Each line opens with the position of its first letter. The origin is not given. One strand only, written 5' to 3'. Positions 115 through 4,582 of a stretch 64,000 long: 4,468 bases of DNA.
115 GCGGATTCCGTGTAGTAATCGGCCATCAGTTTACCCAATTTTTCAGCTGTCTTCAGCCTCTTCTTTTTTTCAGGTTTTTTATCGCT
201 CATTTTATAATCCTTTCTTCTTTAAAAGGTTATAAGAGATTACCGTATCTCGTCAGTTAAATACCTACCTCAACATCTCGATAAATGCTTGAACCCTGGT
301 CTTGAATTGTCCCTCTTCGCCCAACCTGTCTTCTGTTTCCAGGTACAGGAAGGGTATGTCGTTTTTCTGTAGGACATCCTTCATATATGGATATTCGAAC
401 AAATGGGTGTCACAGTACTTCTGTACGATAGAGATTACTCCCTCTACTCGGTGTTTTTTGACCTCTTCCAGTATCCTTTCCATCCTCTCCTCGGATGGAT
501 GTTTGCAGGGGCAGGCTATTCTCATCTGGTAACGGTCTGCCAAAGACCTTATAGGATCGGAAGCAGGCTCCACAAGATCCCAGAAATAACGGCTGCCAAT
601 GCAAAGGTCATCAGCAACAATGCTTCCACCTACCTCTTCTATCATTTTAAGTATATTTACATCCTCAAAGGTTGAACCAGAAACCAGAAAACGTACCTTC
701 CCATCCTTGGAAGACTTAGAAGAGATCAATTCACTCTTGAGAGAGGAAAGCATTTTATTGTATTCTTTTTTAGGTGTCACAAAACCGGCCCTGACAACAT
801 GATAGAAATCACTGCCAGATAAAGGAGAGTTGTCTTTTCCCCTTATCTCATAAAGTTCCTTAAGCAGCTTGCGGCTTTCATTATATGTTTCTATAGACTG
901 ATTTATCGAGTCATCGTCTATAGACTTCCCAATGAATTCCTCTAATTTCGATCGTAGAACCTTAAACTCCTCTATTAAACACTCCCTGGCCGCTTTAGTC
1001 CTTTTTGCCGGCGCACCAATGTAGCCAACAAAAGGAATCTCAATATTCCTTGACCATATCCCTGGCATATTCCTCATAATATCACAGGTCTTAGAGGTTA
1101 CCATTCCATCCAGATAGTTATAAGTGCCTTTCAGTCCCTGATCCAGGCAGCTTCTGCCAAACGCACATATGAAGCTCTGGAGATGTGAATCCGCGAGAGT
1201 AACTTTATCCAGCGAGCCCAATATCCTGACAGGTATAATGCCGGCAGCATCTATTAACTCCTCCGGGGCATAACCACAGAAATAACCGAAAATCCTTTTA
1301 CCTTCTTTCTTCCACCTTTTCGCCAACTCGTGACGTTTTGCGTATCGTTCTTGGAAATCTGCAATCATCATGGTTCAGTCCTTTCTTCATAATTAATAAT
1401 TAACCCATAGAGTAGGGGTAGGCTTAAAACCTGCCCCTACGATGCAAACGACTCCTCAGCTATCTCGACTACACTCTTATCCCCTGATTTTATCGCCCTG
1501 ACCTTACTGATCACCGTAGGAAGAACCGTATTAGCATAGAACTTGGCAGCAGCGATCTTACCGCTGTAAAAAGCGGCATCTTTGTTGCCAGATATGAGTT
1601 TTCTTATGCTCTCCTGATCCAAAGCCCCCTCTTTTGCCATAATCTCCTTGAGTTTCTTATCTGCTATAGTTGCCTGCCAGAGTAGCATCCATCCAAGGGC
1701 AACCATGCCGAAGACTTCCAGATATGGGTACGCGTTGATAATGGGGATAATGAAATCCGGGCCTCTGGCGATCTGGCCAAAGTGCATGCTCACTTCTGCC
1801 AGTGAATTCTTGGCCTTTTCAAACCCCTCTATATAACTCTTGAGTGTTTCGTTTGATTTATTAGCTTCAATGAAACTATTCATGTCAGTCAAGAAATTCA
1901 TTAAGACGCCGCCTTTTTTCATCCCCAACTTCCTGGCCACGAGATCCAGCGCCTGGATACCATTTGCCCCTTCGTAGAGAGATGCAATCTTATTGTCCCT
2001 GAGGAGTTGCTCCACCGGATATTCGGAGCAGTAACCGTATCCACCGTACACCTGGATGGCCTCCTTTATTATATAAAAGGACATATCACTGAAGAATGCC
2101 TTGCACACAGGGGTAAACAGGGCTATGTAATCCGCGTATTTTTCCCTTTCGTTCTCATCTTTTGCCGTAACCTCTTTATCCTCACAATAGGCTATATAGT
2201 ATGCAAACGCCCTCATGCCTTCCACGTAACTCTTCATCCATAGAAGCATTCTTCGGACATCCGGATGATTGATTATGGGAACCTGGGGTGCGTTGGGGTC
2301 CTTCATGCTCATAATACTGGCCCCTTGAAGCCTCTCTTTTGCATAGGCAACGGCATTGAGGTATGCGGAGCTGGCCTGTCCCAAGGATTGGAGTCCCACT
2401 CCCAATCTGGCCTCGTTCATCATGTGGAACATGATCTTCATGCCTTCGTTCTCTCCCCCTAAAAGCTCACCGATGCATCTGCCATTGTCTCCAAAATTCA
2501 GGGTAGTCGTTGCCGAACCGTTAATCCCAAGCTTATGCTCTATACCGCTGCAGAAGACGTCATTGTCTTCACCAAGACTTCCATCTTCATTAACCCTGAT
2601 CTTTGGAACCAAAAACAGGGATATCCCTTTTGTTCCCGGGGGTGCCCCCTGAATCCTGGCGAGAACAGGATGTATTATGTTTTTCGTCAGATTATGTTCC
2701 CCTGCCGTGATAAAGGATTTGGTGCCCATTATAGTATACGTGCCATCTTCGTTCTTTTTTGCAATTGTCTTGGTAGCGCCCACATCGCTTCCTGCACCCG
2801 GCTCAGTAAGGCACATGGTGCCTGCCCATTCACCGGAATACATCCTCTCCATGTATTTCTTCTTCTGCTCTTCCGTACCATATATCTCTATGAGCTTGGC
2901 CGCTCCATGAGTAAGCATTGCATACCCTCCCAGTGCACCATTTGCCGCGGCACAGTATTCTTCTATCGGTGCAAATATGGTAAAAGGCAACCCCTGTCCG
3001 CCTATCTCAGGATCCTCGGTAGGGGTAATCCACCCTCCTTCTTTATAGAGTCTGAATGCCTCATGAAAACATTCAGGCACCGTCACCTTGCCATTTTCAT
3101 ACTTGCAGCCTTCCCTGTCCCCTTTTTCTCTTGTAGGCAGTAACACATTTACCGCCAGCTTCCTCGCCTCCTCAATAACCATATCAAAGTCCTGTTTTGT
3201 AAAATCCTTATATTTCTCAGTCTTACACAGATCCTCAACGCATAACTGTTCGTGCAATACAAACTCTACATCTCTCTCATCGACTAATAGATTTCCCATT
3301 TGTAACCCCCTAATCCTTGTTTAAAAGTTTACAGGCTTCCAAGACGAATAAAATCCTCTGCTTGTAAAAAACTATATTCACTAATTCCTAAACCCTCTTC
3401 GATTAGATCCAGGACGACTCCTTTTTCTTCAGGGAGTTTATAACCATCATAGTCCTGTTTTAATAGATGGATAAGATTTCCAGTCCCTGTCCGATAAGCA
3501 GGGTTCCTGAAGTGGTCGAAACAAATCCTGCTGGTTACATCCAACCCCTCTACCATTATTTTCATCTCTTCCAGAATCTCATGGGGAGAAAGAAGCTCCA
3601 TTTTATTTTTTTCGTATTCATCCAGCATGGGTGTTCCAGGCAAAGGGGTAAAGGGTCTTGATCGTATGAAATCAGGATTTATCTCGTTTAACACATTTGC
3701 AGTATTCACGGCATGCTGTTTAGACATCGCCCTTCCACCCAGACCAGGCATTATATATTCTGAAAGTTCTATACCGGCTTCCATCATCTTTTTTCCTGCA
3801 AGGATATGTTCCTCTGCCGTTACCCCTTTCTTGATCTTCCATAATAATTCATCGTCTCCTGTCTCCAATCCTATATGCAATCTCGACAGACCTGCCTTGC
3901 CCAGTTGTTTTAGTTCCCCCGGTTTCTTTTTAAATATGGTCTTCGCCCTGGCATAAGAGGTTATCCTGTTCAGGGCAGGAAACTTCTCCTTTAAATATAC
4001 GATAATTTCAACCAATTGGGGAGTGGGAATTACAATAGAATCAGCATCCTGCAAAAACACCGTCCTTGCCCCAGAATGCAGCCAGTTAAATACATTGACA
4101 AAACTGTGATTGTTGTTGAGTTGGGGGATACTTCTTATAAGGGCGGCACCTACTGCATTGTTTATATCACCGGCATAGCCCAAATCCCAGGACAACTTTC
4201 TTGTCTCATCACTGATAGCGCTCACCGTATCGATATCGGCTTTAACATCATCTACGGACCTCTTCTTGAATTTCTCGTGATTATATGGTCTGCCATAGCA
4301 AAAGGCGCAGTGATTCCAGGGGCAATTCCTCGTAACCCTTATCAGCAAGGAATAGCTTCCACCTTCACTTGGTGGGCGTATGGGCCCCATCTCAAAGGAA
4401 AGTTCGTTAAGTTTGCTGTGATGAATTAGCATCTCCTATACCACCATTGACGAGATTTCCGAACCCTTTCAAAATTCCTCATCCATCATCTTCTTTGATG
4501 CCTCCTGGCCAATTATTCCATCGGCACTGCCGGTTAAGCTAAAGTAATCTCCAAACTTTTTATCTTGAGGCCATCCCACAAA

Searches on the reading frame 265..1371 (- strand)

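Call 78: search_protein_families(library=pfam, proteins=[window:265-1371:-], max_evalue=1e-8)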
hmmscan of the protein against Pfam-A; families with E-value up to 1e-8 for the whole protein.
window:265-1371:- (368 aa): 1 family
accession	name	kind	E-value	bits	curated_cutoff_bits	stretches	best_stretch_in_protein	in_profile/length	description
PF06050.19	HGD-D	-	3e-95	320.1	28.4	1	32-367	1-342/342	2-hydroxyglutaryl-CoA dehydratase, D-component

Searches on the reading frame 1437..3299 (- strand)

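Call 78: search_protein_families(library=pfam, proteins=[window:1437-3299:-], max_evalue=1e-8)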
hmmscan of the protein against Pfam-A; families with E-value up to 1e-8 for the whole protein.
window:1437-3299:- (620 aa): 4 families
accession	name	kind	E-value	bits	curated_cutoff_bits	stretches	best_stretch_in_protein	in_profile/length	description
PF12806.12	Acyl-CoA_dh_C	-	3.8e-30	105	30.3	1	469-613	1-123/124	Acetyl-CoA dehydrogenase C-terminal like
PF00441.29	Acyl-CoA_dh_1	-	4.4e-24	85.8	22.4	1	284-456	1-148/150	Acyl-CoA dehydrogenase, C-terminal domain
PF02770.24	Acyl-CoA_dh_M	-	1.9e-13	50.8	33.3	1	162-270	2-95/97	Acyl-CoA dehydrogenase, middle domain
PF02771.21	Acyl-CoA_dh_N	-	5.9e-11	43.2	22.9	1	38-157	4-113/113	Acyl-CoA dehydrogenase, N-terminal domain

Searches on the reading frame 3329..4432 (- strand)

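Call 78: search_protein_families(library=pfam, proteins=[window:3329-4432:-], max_evalue=1e-8)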
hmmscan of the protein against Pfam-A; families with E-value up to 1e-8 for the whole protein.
window:3329-4432:- (367 aa): 1 family
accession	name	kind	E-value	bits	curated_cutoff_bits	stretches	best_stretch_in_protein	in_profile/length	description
PF04055.27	Radical_SAM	-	8.4e-14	52.5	29.5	0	151-234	74-154/166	Radical SAM superfamily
